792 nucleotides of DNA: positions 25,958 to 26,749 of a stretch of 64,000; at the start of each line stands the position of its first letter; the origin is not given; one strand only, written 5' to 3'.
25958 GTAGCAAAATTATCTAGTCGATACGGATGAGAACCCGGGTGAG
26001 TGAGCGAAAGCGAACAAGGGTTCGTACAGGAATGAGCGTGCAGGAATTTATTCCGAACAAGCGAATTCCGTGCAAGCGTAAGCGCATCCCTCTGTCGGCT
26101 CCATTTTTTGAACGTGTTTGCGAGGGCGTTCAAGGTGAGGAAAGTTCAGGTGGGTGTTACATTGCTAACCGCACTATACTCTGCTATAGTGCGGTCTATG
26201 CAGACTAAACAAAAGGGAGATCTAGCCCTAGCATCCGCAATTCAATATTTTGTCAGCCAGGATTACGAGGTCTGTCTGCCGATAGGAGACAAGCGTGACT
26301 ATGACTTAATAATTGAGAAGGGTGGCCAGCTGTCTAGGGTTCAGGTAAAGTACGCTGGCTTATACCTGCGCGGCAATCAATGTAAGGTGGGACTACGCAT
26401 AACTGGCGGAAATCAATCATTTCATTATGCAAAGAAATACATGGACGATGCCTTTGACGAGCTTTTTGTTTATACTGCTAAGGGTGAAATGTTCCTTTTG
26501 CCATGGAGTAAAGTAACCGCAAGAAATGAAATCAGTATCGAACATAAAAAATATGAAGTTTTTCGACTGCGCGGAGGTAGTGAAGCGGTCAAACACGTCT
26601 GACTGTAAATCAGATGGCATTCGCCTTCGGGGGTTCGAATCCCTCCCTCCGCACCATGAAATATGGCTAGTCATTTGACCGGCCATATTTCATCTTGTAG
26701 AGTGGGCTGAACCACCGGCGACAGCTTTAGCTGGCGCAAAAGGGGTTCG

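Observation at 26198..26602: I-Ssp6803I-like PD-(D/E)XK endonuclease ORF runs 32 nt into tRNA-Tyr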

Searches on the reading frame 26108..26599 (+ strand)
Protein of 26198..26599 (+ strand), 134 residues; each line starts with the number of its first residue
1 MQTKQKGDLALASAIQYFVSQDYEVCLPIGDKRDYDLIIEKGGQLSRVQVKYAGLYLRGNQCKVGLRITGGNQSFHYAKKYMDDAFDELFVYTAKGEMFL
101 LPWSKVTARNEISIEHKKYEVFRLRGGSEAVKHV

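Call 4: search_protein_families(library=pfam, proteins=[window:26198-26599:+, window:26108-26599:+], max_evalue=1)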
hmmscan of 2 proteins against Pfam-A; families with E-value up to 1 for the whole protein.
window:26198-26599:+ (134 aa): 1 family
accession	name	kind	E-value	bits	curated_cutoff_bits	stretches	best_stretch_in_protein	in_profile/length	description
PF11645.14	PDDEXK_5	-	8.6e-21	74.8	26.1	1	1-107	1-108/138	PD-(D/E)XK endonuclease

window:26108-26599:+ (164 aa): 1 family
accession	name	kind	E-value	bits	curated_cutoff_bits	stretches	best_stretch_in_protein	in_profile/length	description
PF11645.14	PDDEXK_5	-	1.4e-20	74.2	26.1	1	31-137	1-108/138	PD-(D/E)XK endonuclease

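Call 6: search_solved_structures(query=window:26198-26599:+, max_evalue=10, show_alignments=3)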
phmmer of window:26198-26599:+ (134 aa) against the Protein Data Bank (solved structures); distinct sequences matched with E-value up to 10: 2.
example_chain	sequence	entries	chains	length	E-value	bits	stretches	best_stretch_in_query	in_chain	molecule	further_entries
2ost_A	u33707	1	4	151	4.4e-07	33.4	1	3-101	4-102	Putative endonuclease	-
7doj_A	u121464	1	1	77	0.71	13.3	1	75-105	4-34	GTP pyrophosphokinase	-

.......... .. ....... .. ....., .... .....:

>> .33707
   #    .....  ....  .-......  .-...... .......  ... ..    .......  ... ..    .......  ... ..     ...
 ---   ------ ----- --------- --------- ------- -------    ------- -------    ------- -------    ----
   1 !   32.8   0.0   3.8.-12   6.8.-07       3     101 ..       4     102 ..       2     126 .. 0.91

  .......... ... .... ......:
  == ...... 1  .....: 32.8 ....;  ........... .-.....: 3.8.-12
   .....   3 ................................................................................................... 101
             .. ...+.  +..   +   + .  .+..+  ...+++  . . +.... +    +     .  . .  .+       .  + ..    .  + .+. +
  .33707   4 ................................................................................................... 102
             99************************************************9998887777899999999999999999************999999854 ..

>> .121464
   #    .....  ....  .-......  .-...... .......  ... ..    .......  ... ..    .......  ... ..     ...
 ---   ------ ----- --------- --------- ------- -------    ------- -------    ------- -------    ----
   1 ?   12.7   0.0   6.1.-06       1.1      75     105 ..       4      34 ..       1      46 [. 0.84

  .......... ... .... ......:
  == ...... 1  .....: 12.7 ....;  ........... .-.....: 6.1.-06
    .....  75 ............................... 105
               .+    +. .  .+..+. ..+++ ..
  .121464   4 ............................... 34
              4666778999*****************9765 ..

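Call 13: find_homologous_proteins(query=window:26198-26599:+)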
Query window:26198-26599:+ (134 aa): 283 proteins with E <= 0.001 among 289 candidates; the best 120 are listed.
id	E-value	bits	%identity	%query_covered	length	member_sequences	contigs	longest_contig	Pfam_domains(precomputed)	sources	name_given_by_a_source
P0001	4.2e-84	297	100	100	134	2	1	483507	PF11645.15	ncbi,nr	ncbi:MAG TPA: group I intron-associated PD-(D/E)XK endonuclease [Candidatus Saccharimonadales bacter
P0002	7.1e-58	212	77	93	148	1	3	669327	PF11645.15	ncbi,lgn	-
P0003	2.9e-54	201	69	99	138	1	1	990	PF11645.15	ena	-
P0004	3.5e-54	200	72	91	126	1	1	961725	PF11645.15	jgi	jgi:hypothetical protein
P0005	4.3e-54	200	74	91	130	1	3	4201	PF11645.15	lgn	-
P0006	7.4e-54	199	71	92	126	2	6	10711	PF11645.15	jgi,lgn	jgi:hypothetical protein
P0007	1.7e-53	198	72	91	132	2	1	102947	PF11645.15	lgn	-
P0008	6.3e-53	196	67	99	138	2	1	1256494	PF11645.15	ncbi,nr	ncbi:hypothetical protein IPP75_00895 [Candidatus Saccharibacteria bacterium]|nr:MAG: hypothetical p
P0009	1.0e-52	196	70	91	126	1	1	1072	PF11645.15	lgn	-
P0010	2.3e-52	194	70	92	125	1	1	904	PF11645.15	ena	-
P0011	2.8e-52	194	69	93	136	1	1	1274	PF11645.15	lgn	-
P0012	2.9e-52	194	72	91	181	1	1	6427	PF11645.15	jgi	jgi:hypothetical protein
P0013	2.9e-52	194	70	93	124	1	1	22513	PF11645.15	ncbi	-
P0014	5.5e-52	193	70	90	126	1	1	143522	PF11645.15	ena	-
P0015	6.8e-52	193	67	92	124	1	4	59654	PF11645.15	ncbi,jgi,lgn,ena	jgi:hypothetical protein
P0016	8.2e-52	193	69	92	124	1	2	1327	PF11645.15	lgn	-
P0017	1.1e-51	192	65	93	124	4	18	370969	PF11645.15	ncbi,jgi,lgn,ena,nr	ncbi:MAG: hypothetical protein A2481_01900 [Candidatus Yonathbacteria bacterium RIFOXYC2_FULL_47_9]|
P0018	1.9e-51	192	67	91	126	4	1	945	PF11645.15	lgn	-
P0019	7.7e-51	190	68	91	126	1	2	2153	PF11645.15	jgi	jgi:hypothetical protein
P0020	1.1e-50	189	67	91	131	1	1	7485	PF11645.15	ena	-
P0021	1.1e-50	189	67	92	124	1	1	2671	PF11645.15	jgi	-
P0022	1.6e-50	189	66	98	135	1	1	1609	PF11645.15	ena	-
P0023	1.8e-50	188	67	92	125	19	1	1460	PF11645.15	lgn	-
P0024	2.5e-50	188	67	93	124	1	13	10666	PF11645.15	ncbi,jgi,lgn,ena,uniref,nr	ncbi:hypothetical protein A2774_01650 [Candidatus Roizmanbacteria bacterium RIFCSPHIGHO2_01_FULL_39_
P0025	2.8e-50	188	66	94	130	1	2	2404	PF11645.15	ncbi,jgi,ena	-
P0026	2.9e-50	188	68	90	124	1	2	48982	PF11645.15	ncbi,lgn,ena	-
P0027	3.2e-50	188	66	93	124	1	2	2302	PF11645.15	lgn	-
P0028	3.4e-50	187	71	89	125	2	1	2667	PF11645.15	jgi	jgi:hypothetical protein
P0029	3.6e-50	187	68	90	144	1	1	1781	PF11645.15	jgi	jgi:hypothetical protein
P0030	4.1e-50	187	66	94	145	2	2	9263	PF11645.15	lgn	-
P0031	4.5e-50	187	65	92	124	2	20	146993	PF11645.15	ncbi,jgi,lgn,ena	jgi:hypothetical protein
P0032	4.5e-50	187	69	90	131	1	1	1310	PF11645.15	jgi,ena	-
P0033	5.3e-50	187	65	93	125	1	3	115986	PF11645.15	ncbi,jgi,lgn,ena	-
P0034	6.3e-50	187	67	93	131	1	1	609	PF11645.15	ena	-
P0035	1.2e-49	186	63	93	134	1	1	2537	PF11645.15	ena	-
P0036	1.3e-49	186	66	93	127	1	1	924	PF11645.15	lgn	-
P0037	1.8e-49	185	66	93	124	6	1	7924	PF11645.15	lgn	-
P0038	1.8e-49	185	67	91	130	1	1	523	PF11645.15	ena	-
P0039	2.3e-49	185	64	99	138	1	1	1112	PF11645.15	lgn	-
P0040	2.6e-49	185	64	93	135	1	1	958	PF11645.15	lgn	-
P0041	2.7e-49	185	64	92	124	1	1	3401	PF11645.15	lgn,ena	-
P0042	2.9e-49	184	63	93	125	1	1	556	PF11645.15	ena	-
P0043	3.8e-49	184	61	98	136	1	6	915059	PF11645.15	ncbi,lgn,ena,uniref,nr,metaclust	ncbi:TPA: hypothetical protein DD449_02260 [Candidatus Berkelbacteria bacterium]|uniref:PD(D/E)XK en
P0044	3.9e-49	184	64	93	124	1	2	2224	PF11645.15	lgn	-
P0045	3.9e-49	184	68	90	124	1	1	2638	PF11645.15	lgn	-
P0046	4.5e-49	184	64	93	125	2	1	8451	PF11645.15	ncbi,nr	ncbi:group I intron-associated PD-(D/E)XK endonuclease [Patescibacteria group bacterium]|nr:group I 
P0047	5.0e-49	184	66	93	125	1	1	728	PF11645.15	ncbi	-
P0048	5.7e-49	184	66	93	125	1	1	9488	PF11645.15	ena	-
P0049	8.6e-49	183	63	93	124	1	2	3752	PF11645.15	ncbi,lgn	-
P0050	9.5e-49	183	65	93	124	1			PF11645.15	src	-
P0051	1.0e-48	183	62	93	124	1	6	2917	PF11645.15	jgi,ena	-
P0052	1.2e-48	182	66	93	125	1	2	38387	PF11645.15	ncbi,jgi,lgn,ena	jgi:hypothetical protein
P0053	1.3e-48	182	62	93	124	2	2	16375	PF11645.15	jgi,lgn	-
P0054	1.3e-48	182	65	92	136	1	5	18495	PF11645.15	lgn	-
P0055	1.4e-48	182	66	92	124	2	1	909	PF11645.15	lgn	-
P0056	1.7e-48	182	62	93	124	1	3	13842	PF11645.15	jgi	jgi:hypothetical protein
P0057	1.8e-48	182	64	93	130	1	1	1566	PF11645.15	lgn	-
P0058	2.5e-48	181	60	100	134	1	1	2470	PF11645.15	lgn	-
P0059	3.0e-48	181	63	93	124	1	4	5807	PF11645.15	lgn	-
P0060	4.9e-48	181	64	93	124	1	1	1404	PF11645.15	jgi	jgi:hypothetical protein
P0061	5.6e-48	180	65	92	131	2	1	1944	PF11645.15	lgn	-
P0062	5.9e-48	180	63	93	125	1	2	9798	PF11645.15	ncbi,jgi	-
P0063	5.9e-48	180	62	93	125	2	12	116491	PF11645.15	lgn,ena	-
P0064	5.9e-48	180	65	93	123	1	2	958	PF11645.15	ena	-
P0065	6.0e-48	180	62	93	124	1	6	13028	PF11645.15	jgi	jgi:hypothetical protein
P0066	6.4e-48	180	64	93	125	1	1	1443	PF11645.15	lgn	-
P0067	6.5e-48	180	65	93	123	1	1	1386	PF11645.15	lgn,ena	-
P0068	7.0e-48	180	68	90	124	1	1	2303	PF11645.15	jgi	jgi:hypothetical protein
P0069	7.2e-48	180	65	93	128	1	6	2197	PF11645.15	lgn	-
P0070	7.5e-48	180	65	92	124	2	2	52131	PF11645.15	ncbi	-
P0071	7.7e-48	180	67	93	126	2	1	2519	PF11645.15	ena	-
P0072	8.0e-48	180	62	93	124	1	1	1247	PF11645.15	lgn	-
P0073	9.3e-48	180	62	93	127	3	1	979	PF11645.15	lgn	-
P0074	9.3e-48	180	64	93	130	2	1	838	PF11645.15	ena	-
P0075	1.1e-47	179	65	93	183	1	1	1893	PF11645.15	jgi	jgi:hypothetical protein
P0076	1.3e-47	179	67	89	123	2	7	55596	PF11645.15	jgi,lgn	jgi:hypothetical protein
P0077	1.5e-47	179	65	93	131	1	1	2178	PF11645.15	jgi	jgi:hypothetical protein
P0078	1.6e-47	179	63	93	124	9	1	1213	PF11645.15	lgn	-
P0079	1.6e-47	179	62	93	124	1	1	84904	PF11645.15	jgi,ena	-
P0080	1.8e-47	179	63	93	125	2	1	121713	PF11645.15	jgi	-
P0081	1.9e-47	179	66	89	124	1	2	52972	PF11645.15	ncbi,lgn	-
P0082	1.9e-47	179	66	91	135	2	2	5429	PF11645.15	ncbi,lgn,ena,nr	ncbi:MAG TPA: group I intron-associated PD-(D/E)XK endonuclease [Candidatus Nitrosopolaris sp.]|nr:g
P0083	2.4e-47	178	67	89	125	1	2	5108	PF11645.15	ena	-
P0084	2.6e-47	178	64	92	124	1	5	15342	PF11645.15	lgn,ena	-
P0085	2.8e-47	178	64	92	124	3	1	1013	PF11645.15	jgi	jgi:hypothetical protein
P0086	3.0e-47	178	61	99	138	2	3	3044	PF11645.15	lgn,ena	-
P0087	3.0e-47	178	61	93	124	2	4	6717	PF11645.15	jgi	jgi:hypothetical protein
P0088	3.3e-47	178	65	93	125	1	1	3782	PF11645.15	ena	-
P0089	3.4e-47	178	62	93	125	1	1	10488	PF11645.15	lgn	-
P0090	3.5e-47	178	64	93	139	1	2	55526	PF11645.15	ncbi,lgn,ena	-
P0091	3.6e-47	178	65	93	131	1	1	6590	PF11645.15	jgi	jgi:hypothetical protein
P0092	3.8e-47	178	63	93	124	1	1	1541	PF11645.15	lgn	-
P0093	3.9e-47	178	61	93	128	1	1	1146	PF11645.15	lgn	-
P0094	4.3e-47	177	61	93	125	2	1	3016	PF11645.15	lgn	-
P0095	4.7e-47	177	61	93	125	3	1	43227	PF11645.15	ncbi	-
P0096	4.9e-47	177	65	93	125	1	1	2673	PF11645.15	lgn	-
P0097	5.6e-47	177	62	93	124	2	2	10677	PF11645.15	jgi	jgi:hypothetical protein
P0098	9.4e-47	176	61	93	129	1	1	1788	PF11645.15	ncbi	-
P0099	9.5e-47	176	64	93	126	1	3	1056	PF11645.15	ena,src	-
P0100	9.7e-47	176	66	93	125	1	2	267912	PF11645.15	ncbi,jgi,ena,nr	ncbi:MAG TPA: group I intron-associated PD-(D/E)XK endonuclease [Verrucomicrobiae bacterium]|nr:grou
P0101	1.0e-46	176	65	92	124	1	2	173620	PF11645.15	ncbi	-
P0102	1.1e-46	176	64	93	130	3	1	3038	PF11645.15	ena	-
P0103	1.4e-46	176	62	92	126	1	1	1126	PF11645.15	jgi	-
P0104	1.6e-46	176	62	93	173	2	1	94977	PF11645.15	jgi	jgi:hypothetical protein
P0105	2.4e-46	175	66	89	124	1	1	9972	PF11645.15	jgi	jgi:PD-(D/E)XK endonuclease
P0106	2.7e-46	175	66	91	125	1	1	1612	PF11645.15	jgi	jgi:PD-(D/E)XK nuclease superfamily protein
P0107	3.0e-46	175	65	86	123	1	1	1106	PF11645.15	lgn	-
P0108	3.2e-46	175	63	93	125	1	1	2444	PF11645.15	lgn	-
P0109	4.1e-46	174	60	93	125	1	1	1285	PF11645.15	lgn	-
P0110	4.4e-46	174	63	93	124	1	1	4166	PF11645.15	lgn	-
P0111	4.4e-46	174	63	93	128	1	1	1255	PF11645.15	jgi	jgi:hypothetical protein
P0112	4.4e-46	174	63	99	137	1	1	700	PF11645.15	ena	-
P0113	5.3e-46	174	63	93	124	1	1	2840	PF11645.15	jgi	jgi:hypothetical protein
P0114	5.6e-46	174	62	89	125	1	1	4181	PF11645.15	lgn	-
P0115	6.2e-46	174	61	93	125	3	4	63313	PF11645.15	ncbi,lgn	-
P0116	6.5e-46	174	62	93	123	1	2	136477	PF11645.15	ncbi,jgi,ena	-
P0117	6.6e-46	174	62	93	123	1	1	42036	PF11645.15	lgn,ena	-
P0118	9.2e-46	173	65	89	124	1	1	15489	PF11645.15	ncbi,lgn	-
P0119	1.0e-45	173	60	93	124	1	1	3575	PF11645.15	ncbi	-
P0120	1.1e-45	173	64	89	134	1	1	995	PF11645.15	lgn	-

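Call 14: find_encoding_contigs(protein=P0002, flank=4000, max_places=3)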
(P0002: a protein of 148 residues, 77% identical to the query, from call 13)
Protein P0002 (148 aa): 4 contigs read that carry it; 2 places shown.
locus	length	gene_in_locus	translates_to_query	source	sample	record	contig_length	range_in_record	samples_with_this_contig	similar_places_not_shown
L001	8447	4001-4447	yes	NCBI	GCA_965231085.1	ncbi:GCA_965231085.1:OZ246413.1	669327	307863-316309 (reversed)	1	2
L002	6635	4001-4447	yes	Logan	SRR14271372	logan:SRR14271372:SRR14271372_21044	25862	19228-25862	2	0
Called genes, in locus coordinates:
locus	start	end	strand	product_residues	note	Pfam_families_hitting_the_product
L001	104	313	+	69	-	-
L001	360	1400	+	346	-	PF00579:tRNA-synt_1b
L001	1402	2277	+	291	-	PF01479:S4, PF00849:PseudoU_synth_2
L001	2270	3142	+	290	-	PF13177:DNA_pol3_delta2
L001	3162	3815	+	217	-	PF21033:RMD1-3 (faint), PF00515:TPR_1 (weak), PF07719:TPR_2 (weak), PF12895:ANAPC3 (weak), PF13424:TPR_12 (weak), PF00515:TPR_1 (weak), PF07719:TPR_2 (weak), PF13181:TPR_8 (weak), +9 more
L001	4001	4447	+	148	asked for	PF11645:PDDEXK_5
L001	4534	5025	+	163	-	-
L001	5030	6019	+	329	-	PF01368:DHH, PF02272:DHHA1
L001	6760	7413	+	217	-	PF01591:6PF2K (faint), PF06414:Zeta_toxin (weak), PF01583:APS_kinase (weak), PF08433:KTI12, PF13238:AAA_18 (weak), PF13671:AAA_33, PF13207:AAA_17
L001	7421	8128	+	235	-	PF01863:YgjP-like, PF10263:SprT-like (faint)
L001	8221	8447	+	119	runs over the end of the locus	PF00584:SecE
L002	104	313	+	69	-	-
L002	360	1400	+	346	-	PF00579:tRNA-synt_1b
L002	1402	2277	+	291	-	PF01479:S4, PF00849:PseudoU_synth_2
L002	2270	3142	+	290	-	PF13177:DNA_pol3_delta2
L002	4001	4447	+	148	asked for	PF11645:PDDEXK_5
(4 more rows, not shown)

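Call 15: find_encoding_contigs(protein=P0008, flank=4000, max_places=3)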
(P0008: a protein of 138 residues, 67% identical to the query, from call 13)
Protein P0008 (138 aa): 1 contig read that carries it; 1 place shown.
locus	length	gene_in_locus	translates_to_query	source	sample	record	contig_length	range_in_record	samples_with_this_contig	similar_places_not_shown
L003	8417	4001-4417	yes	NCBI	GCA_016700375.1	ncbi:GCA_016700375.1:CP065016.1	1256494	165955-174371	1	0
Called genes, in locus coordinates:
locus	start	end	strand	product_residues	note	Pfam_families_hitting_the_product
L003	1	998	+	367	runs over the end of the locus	PF00579:tRNA-synt_1b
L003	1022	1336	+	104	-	PF01541:GIY-YIG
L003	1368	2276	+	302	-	PF01479:S4, PF00849:PseudoU_synth_2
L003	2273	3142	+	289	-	PF13177:DNA_pol3_delta2, PF13401:AAA_22 (faint), PF00004:AAA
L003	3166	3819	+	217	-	PF13371:TPR_9 (faint), PF13424:TPR_12 (faint), PF13432:TPR_16 (faint), PF23914:TPR_CcmH_CycH (faint), PF00515:TPR_1 (weak), PF00515:TPR_1 (weak), PF07719:TPR_2 (weak), PF13181:TPR_8 (weak), +4 more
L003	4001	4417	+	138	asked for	PF11645:PDDEXK_5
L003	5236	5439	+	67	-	PF00471:Ribosomal_L33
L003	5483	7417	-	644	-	PF00723:Glyco_hydro_15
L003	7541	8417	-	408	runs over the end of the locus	PF03065:Glyco_hydro_57, PF01522:Polysacc_deac_1 (weak)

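Call 16: find_encoding_contigs(protein=P0004, flank=4000, max_places=3)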
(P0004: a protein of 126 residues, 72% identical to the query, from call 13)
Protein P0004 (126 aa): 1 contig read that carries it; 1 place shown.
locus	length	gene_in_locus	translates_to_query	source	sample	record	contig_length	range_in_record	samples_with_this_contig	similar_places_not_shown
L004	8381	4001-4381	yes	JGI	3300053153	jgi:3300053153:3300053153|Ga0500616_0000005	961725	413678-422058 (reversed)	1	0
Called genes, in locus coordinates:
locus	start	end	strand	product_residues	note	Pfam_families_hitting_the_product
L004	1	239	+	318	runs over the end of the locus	PF03446:NAD_binding_2, PF03807:F420_oxidored (faint), PF00393:6PGD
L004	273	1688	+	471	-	PF00479:G6PD_N, PF02781:G6PD_C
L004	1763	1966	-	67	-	PF00471:Ribosomal_L33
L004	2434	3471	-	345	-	PF01071:GARS_A (weak), PF02222:ATP-grasp (weak), PF07478:Dala_Dala_lig_C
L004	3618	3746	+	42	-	-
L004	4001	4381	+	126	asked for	PF11645:PDDEXK_5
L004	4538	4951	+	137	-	-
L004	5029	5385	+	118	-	-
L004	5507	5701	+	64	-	-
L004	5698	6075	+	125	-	-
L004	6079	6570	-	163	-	PF07963:N_methyl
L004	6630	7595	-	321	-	PF02388:FemAB, PF13480:Acetyltransf_6, PF02388:FemAB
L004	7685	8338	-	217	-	PF21033:RMD1-3 (faint), PF25063:ARM_TT21_C (faint), PF13424:TPR_12, PF00515:TPR_1, PF07719:TPR_2 (weak), PF12895:ANAPC3 (weak), PF00515:TPR_1 (weak), PF07719:TPR_2 (weak), +10 more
